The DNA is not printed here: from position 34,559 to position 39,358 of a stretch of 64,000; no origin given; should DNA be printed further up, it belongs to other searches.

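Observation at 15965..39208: Uninterrupted 23.2-kb ORF encoding a 7,747-aa lipobox-anchored GLUG/beta-helix mega-protein with no recognisable catalytic or binding domain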

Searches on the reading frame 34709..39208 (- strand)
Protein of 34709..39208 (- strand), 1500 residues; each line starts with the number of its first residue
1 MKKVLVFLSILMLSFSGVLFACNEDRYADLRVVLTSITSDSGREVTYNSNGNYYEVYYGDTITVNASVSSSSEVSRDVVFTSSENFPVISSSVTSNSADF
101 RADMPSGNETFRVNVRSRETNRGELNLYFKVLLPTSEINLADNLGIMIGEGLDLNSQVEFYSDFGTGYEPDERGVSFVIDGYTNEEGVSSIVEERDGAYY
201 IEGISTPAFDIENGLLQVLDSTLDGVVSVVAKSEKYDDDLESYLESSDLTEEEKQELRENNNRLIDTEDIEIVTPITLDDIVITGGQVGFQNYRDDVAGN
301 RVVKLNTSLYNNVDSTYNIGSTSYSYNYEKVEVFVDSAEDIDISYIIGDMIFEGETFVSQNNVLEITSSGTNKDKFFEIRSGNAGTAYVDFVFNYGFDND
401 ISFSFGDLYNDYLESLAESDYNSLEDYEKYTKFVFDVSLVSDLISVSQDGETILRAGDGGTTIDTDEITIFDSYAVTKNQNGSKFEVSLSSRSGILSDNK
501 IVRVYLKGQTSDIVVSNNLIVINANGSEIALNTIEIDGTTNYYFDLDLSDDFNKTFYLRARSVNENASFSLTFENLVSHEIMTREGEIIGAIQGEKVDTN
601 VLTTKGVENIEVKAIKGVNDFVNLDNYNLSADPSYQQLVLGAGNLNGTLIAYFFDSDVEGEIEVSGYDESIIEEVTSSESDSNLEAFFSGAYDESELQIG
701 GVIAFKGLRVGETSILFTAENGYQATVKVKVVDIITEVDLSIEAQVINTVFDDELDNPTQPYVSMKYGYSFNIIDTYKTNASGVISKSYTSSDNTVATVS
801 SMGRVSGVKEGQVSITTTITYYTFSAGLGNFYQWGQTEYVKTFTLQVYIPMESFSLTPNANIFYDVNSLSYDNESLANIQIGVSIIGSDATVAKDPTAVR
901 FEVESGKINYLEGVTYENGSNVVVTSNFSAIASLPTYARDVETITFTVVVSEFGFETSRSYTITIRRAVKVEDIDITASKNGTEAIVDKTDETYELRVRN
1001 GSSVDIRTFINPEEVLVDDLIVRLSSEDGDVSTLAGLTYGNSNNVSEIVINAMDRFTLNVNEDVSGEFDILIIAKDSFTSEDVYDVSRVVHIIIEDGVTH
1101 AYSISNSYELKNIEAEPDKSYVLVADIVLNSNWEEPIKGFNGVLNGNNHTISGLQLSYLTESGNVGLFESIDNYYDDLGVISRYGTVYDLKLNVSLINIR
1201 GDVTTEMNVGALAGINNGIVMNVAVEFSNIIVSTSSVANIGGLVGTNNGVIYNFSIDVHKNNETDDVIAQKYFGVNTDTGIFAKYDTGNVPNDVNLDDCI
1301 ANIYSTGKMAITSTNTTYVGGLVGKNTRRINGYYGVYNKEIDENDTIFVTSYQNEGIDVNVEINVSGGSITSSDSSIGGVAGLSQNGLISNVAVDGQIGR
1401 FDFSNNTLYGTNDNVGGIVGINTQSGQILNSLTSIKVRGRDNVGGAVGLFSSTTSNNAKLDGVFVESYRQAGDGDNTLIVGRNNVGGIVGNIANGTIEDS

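Call 17: find_homologous_proteins(query=window:34709-39208:-, max_evalue=0.00001)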
Query window:34709-39208:- (1500 aa): 1 proteins with E <= 0.00001 among 8000 candidates.
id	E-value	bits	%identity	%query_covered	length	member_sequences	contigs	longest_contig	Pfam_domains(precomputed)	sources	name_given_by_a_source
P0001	0.0e+0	1858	87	67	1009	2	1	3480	PF02368.25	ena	-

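Call 19: find_encoding_contigs(protein=P0001, flank=5000, max_places=5)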
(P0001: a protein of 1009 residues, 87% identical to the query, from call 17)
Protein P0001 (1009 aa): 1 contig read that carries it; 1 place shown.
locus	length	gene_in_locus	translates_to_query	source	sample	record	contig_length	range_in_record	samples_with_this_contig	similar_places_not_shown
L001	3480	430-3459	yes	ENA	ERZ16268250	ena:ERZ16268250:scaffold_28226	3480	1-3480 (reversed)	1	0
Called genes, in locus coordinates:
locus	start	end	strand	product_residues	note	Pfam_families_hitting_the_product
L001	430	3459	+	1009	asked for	PF02368:Big_2 (weak)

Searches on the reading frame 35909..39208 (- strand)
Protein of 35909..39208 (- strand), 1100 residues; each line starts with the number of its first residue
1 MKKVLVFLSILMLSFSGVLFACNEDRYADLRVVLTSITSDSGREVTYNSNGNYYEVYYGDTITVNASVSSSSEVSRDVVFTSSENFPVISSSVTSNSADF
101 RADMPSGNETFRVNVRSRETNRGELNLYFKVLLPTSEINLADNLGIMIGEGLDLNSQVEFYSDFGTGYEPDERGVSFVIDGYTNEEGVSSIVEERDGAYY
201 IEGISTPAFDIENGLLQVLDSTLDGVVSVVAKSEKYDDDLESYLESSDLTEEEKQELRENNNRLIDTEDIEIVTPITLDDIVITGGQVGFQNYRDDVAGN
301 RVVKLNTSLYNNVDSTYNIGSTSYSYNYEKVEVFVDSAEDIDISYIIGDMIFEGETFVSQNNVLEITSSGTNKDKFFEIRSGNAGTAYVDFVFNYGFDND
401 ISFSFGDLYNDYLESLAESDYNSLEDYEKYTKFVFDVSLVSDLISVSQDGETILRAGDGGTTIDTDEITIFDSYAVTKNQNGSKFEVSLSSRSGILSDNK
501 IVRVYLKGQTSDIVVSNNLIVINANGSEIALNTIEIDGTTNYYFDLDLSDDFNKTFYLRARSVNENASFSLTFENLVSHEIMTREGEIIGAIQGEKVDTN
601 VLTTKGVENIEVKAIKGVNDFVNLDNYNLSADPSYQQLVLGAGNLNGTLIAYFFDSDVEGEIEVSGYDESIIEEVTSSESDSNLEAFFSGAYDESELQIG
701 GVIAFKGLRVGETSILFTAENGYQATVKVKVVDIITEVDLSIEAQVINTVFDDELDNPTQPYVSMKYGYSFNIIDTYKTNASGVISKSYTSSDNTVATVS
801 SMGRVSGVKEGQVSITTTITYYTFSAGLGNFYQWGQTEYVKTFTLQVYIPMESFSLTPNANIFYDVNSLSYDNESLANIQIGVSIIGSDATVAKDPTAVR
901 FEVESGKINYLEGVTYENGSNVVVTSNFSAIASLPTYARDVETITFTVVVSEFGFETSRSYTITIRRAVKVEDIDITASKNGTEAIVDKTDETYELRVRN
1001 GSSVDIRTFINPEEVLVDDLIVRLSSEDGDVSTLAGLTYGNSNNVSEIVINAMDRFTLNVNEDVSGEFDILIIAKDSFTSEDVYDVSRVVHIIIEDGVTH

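Call 25: search_protein_families(library=pfam, proteins=[window:35909-39208:-], max_evalue=10)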
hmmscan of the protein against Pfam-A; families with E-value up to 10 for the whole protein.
window:35909-39208:- (1100 aa): 1 family
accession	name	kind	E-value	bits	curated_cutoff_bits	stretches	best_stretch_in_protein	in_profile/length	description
PF02368.24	Big_2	-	2.7e-06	27.7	22.8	1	786-818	35-67/79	Bacterial Ig-like domain (group 2)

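Call 72: search_solved_structures(query=A5, max_evalue=1)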
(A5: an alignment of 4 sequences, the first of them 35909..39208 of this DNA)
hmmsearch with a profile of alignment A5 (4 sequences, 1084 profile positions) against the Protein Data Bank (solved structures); distinct sequences matched with E-value up to 1: 1.
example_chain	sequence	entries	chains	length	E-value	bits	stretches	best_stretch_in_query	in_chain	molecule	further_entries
1e5u_I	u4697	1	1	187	0.052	14.4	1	780-822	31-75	INTIMIN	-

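Call 73: search_protein_families(library=pfam, alignment_id=A5, max_evalue=0.1)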
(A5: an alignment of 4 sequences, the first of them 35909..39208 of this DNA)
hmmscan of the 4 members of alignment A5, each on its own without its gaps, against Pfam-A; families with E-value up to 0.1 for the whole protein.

A. member 1, window:35909-39208:- (1100 aa): 1 family
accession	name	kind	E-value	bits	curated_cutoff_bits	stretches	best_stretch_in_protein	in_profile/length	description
PF02368.24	Big_2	-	2.7e-06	27.7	22.8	1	786-818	35-67/79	Bacterial Ig-like domain (group 2)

B. families by the number of members that match (of 4 scanned): 3 families
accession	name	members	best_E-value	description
PF02368.24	Big_2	4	8e-09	Bacterial Ig-like domain (group 2)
PF09458.16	H_lectin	1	0.017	H-type lectin domain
PF21461.3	HL_N-beta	1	0.025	Hyaluronate lyase, N-terminal beta-sheet domain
